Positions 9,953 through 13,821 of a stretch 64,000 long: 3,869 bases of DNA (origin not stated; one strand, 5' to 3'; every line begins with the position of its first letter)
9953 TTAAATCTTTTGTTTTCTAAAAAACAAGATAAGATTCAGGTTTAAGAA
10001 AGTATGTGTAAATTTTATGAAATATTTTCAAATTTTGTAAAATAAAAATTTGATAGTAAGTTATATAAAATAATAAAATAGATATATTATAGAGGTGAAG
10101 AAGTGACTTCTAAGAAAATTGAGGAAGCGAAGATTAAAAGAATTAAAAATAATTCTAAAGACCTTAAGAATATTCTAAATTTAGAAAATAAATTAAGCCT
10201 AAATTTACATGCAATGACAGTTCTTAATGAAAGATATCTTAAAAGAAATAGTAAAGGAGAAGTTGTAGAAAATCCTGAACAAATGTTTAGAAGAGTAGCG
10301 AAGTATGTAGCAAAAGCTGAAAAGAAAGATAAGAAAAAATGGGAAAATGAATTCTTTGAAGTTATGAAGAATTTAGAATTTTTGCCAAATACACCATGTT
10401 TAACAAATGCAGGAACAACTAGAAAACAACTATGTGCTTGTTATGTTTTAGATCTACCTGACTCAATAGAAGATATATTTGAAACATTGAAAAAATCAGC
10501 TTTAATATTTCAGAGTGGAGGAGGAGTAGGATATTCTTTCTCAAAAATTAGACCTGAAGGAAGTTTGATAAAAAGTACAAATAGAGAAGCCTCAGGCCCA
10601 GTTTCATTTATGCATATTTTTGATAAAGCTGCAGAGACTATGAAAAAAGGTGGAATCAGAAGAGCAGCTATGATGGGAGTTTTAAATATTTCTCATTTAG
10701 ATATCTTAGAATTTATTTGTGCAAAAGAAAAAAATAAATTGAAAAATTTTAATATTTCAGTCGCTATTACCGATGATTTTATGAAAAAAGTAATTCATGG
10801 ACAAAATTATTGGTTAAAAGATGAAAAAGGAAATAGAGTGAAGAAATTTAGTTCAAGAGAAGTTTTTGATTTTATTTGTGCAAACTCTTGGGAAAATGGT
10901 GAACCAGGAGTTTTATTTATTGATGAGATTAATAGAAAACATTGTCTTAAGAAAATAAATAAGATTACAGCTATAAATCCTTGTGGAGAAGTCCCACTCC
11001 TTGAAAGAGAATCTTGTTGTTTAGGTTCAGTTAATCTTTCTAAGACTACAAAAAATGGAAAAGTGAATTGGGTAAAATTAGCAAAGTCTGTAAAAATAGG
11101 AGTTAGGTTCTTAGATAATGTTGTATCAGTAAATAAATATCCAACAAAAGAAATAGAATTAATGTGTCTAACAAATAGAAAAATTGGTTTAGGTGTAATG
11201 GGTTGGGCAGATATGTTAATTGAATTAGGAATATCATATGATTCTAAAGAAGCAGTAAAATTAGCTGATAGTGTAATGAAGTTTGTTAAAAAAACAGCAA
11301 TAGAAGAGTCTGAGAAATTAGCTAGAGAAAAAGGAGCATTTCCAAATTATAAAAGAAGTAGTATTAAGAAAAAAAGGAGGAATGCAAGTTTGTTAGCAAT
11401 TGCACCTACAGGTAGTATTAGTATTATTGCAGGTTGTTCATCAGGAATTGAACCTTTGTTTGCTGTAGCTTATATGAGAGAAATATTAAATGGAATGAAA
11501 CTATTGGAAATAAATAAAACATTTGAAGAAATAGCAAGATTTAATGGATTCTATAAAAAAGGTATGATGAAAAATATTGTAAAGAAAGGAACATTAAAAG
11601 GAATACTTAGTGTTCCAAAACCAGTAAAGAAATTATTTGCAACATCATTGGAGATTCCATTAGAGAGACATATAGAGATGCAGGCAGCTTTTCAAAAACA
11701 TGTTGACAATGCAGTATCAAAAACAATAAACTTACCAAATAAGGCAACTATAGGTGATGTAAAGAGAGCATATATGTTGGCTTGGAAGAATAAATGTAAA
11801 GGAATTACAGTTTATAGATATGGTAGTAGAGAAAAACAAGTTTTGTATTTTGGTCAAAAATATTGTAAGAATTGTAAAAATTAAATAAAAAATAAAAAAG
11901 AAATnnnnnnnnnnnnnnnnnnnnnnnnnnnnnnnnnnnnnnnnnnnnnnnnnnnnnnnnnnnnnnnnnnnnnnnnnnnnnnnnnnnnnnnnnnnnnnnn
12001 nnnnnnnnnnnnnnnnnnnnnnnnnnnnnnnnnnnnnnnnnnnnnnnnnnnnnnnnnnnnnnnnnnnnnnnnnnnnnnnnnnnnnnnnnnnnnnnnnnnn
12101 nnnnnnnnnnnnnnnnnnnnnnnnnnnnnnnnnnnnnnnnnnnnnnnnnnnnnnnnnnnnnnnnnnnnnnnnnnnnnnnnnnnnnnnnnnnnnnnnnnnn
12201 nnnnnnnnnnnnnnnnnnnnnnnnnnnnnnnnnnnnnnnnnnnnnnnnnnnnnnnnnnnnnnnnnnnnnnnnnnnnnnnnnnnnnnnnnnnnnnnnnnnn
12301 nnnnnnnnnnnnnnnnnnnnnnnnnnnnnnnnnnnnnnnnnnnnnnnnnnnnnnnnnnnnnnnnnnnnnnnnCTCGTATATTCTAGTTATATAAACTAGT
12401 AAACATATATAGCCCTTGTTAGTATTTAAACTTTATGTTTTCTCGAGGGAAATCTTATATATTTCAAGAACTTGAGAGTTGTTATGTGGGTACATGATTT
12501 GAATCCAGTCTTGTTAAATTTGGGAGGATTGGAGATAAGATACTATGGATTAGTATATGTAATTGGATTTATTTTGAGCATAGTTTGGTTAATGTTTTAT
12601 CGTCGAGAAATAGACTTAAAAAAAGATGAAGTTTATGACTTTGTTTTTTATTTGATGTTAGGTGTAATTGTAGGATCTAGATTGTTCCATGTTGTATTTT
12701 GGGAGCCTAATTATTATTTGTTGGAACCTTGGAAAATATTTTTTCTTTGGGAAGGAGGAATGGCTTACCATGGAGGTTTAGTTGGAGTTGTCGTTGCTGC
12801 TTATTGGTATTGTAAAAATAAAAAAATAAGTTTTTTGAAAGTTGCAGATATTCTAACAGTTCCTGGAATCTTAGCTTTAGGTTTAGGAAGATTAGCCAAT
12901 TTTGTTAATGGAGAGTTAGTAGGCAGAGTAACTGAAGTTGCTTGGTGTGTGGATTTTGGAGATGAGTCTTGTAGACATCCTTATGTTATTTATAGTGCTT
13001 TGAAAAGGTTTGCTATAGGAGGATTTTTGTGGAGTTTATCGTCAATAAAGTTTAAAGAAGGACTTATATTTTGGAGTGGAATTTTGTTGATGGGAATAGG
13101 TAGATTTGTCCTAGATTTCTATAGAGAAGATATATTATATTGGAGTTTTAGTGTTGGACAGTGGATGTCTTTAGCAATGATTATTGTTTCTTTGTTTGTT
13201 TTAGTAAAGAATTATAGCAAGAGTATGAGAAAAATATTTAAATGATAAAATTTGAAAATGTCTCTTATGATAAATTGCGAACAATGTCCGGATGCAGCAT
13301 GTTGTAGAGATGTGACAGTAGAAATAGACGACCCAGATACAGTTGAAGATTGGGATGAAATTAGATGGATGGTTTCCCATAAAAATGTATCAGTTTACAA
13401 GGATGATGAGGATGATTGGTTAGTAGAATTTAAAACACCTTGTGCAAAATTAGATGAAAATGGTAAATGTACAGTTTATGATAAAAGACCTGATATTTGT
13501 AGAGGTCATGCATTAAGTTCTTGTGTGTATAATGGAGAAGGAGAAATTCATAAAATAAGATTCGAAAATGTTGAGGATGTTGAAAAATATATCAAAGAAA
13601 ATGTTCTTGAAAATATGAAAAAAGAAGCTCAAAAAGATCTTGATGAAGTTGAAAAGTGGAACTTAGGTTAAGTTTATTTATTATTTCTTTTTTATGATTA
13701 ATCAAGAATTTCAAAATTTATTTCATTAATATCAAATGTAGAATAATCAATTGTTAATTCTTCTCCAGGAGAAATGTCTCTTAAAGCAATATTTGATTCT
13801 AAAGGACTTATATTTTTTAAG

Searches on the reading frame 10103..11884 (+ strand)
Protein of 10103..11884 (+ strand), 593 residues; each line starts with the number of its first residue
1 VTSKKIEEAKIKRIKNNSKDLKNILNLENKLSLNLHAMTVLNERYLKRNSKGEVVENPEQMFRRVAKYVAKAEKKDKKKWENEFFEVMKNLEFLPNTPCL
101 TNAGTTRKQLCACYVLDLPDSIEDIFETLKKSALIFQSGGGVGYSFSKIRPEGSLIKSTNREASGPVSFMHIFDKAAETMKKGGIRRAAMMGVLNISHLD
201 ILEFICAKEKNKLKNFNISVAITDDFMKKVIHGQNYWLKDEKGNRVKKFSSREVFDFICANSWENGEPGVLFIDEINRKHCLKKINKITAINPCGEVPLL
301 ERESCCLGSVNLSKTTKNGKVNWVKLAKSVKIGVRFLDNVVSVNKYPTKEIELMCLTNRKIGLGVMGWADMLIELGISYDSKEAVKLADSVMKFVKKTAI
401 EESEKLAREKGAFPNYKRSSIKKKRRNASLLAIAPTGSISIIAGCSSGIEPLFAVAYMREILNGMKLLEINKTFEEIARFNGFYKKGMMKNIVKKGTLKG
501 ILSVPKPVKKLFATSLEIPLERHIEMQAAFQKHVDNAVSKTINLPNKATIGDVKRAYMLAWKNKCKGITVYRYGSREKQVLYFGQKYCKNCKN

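Call 17: find_encoding_contigs(protein=window:10103-11884:+, flank=10000, max_places=2)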
Protein window:10103-11884:+ (593 aa): 10 contigs read that carry it; 2 places shown.
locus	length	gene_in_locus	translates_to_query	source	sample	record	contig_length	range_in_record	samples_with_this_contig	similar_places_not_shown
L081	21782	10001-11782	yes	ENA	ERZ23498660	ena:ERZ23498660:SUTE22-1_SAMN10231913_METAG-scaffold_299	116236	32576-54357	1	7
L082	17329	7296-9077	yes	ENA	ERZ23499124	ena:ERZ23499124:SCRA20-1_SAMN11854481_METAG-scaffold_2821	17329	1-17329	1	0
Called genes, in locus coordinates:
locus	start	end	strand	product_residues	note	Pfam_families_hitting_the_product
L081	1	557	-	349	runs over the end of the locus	-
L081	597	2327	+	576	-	PF04675:DNA_ligase_A_N, PF01068:DNA_ligase_A_M, PF04679:DNA_ligase_A_C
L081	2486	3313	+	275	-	PF01978:TrmB, PF11495:TrmB_EBD_N (faint)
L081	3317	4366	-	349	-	PF00919:UPF0004, PF04055:Radical_SAM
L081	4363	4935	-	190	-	-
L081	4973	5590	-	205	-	-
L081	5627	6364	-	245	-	PF22025:ThiI_fer, PF02926:THUMP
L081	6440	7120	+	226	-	-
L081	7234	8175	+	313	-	PF01916:DS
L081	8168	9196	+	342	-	PF02784:Orn_Arg_deC_N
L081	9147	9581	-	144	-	PF01850:PIN (weak), PF10130:PIN_2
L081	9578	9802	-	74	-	PF26688:RHH_12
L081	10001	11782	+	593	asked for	PF00317:Ribonuc_red_lgN, PF02867:Ribonuc_red_lgC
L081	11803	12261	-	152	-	-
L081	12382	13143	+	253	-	PF01790:LGT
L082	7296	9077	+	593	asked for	PF00317:Ribonuc_red_lgN, PF02867:Ribonuc_red_lgC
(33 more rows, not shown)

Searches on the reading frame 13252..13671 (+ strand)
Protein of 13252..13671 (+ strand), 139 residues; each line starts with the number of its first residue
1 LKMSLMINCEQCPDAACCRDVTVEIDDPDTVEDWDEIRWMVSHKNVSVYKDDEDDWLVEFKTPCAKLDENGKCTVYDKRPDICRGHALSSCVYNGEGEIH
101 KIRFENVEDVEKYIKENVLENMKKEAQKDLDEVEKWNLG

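Call 69: search_protein_families(library=pfam, proteins=[window:13252-13671:+], max_evalue=0.1)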
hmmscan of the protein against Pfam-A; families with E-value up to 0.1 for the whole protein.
window:13252-13671:+ (139 aa): 2 families
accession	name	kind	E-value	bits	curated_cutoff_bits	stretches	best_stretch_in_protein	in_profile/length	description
PF03692.20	CxxCxxCC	-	1.2e-08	35.9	23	1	8-88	1-71/85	Putative zinc- or iron-chelating domain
PF20101.4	DUF6491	-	0.031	14.8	27.5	1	32-86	51-101/138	Family of unknown function (DUF6491)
